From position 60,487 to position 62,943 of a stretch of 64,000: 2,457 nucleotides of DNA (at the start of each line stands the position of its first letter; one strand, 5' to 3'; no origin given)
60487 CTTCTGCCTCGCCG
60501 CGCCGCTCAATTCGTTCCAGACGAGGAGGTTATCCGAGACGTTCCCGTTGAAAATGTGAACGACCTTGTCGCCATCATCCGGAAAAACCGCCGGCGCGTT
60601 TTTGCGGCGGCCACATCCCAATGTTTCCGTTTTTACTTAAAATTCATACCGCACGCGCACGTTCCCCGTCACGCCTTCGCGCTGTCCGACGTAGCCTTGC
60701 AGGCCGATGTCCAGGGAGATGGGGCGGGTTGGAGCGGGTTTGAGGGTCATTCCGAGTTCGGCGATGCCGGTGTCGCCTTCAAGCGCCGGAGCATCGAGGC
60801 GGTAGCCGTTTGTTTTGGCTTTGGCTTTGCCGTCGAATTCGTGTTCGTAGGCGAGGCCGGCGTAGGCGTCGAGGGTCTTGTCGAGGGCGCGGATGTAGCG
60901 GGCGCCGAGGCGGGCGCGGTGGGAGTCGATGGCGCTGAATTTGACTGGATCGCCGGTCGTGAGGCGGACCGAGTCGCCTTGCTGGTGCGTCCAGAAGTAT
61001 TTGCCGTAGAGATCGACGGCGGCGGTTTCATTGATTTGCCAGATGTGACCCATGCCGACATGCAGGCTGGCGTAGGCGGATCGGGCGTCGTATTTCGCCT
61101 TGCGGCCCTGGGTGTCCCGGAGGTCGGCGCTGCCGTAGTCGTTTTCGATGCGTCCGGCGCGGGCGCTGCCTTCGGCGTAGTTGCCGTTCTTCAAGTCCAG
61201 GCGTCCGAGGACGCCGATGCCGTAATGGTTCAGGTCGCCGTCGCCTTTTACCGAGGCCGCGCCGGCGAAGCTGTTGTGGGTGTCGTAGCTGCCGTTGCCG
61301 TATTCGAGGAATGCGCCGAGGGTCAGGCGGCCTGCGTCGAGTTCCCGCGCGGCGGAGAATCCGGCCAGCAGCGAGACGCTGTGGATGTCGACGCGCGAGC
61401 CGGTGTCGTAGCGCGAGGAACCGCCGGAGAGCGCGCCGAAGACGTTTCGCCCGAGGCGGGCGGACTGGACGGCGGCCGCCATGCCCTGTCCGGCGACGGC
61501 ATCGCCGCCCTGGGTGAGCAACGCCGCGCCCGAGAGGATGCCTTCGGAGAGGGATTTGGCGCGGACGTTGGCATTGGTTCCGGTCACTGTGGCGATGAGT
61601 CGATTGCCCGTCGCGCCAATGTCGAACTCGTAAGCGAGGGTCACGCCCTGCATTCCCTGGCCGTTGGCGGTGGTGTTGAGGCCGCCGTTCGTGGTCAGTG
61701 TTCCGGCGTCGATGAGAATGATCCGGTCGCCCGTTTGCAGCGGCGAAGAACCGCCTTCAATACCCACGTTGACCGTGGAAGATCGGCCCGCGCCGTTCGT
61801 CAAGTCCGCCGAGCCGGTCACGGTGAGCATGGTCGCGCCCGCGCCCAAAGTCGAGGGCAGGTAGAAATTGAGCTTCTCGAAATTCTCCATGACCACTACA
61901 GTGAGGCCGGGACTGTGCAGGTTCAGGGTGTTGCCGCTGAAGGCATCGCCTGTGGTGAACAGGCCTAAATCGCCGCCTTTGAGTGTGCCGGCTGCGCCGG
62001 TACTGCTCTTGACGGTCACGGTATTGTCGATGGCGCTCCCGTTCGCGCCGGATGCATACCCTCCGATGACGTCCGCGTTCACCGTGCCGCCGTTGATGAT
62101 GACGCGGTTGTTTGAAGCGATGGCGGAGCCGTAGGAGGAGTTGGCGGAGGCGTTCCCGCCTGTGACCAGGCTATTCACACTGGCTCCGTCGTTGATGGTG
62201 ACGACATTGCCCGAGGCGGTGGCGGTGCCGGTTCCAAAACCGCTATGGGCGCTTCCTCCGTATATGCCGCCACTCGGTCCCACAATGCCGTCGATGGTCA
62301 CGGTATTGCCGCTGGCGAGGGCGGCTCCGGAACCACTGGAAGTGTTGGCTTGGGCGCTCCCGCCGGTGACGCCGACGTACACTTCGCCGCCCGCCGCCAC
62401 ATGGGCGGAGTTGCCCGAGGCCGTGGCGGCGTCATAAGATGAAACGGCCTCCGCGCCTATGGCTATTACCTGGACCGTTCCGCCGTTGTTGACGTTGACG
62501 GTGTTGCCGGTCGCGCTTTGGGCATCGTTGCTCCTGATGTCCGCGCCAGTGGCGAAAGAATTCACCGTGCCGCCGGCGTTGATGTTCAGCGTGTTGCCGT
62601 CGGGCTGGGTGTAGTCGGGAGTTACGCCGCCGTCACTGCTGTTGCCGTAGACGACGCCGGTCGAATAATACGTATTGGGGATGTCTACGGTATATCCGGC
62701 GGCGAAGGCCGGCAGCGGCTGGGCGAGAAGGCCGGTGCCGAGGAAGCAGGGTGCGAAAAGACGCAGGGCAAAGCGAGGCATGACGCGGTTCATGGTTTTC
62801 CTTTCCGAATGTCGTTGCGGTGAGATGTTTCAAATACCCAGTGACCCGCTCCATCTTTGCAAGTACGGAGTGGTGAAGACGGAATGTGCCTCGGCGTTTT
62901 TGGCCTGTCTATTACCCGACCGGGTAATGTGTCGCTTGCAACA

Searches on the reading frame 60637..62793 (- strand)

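Call 22: search_protein_families(library=ncbifam, proteins=[window:60637-62793:-], max_evalue=0.00001)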
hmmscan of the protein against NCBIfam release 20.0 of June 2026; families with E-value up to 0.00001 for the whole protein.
window:60637-62793:- (718 aa): 1 family
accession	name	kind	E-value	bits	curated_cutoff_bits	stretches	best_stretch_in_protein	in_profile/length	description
TIGR01414.1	autotrans_barl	domain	9.5e-13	48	16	1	481-718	199-432/432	autotransporter outer membrane beta-barrel domain-containing protein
